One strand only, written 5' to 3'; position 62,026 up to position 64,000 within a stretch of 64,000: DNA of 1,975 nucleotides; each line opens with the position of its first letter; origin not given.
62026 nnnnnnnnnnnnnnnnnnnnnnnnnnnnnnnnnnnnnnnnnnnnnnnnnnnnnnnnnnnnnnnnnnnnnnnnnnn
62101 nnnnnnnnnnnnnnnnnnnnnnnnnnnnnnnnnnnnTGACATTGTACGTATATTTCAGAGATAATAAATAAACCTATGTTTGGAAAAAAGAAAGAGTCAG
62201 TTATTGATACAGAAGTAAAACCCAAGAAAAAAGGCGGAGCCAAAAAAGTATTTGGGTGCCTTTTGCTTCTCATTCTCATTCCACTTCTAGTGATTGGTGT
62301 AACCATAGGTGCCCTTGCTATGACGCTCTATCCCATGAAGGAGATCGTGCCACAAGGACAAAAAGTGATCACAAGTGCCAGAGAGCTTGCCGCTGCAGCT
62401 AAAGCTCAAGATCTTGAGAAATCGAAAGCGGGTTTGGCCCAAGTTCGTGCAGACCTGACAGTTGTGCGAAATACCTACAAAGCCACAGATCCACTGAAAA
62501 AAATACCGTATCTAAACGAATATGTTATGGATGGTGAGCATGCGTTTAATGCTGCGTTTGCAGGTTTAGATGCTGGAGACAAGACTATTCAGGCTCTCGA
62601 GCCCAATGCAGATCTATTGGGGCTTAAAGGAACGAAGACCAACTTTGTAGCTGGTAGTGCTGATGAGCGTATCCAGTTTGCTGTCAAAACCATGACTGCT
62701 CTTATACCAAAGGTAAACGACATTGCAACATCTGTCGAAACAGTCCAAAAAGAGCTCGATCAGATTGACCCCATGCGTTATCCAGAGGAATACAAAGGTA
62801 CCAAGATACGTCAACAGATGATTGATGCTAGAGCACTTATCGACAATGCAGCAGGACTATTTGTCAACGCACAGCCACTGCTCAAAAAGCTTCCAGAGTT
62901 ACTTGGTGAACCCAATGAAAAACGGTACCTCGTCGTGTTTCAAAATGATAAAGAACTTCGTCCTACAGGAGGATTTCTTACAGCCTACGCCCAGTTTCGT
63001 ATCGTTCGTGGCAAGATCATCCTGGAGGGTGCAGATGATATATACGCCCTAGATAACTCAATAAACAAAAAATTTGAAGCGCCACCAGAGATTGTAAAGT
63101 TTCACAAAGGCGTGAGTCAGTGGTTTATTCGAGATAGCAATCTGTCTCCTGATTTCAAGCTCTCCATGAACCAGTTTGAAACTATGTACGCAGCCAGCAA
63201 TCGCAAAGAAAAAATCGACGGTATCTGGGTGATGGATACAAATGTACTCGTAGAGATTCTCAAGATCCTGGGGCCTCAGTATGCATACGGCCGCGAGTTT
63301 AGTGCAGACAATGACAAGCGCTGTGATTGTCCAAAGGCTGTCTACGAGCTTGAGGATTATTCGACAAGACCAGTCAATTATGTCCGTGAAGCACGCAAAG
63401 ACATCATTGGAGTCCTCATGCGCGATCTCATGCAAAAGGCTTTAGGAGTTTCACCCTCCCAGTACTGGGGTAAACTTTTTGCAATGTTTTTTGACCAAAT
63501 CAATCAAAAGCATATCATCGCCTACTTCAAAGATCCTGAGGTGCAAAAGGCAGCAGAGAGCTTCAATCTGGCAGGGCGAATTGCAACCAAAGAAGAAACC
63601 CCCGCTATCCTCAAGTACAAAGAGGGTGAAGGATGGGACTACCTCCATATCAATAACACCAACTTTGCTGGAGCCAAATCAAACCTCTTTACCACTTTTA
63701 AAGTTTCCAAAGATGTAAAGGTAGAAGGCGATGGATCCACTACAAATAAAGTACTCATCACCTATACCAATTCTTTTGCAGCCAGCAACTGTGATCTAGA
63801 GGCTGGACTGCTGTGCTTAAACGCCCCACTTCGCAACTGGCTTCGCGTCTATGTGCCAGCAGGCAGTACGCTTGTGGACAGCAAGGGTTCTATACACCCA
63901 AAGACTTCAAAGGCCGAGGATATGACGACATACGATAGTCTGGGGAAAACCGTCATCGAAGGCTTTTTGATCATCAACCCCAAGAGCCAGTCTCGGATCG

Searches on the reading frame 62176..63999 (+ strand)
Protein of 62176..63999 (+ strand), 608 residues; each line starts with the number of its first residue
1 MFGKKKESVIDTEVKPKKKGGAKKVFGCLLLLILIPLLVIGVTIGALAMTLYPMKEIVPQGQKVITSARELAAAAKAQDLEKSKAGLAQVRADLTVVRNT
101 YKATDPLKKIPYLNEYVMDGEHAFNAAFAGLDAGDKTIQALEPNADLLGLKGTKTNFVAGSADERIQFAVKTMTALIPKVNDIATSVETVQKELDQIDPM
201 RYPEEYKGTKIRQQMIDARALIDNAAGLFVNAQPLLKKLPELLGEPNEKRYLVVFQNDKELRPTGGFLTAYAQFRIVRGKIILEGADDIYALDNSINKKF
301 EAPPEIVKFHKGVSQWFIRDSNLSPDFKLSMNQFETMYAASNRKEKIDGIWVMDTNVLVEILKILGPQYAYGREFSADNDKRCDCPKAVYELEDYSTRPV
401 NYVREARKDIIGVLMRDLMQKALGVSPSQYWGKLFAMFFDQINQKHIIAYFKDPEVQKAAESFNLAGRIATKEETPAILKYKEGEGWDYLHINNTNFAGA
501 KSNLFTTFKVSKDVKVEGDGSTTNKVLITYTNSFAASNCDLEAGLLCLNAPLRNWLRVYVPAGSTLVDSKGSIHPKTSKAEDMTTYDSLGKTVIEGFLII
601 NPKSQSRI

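Call 71: search_protein_families(library=pfam, proteins=[window:62176-63999:+], max_evalue=0.001)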
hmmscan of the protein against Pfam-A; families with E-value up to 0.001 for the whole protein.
window:62176-63999:+ (608 aa): 1 family
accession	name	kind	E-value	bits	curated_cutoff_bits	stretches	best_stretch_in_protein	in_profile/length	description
PF13196.11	DUF4012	-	2.1e-21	77.4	28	1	248-379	3-134/144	Protein of unknown function (DUF4012)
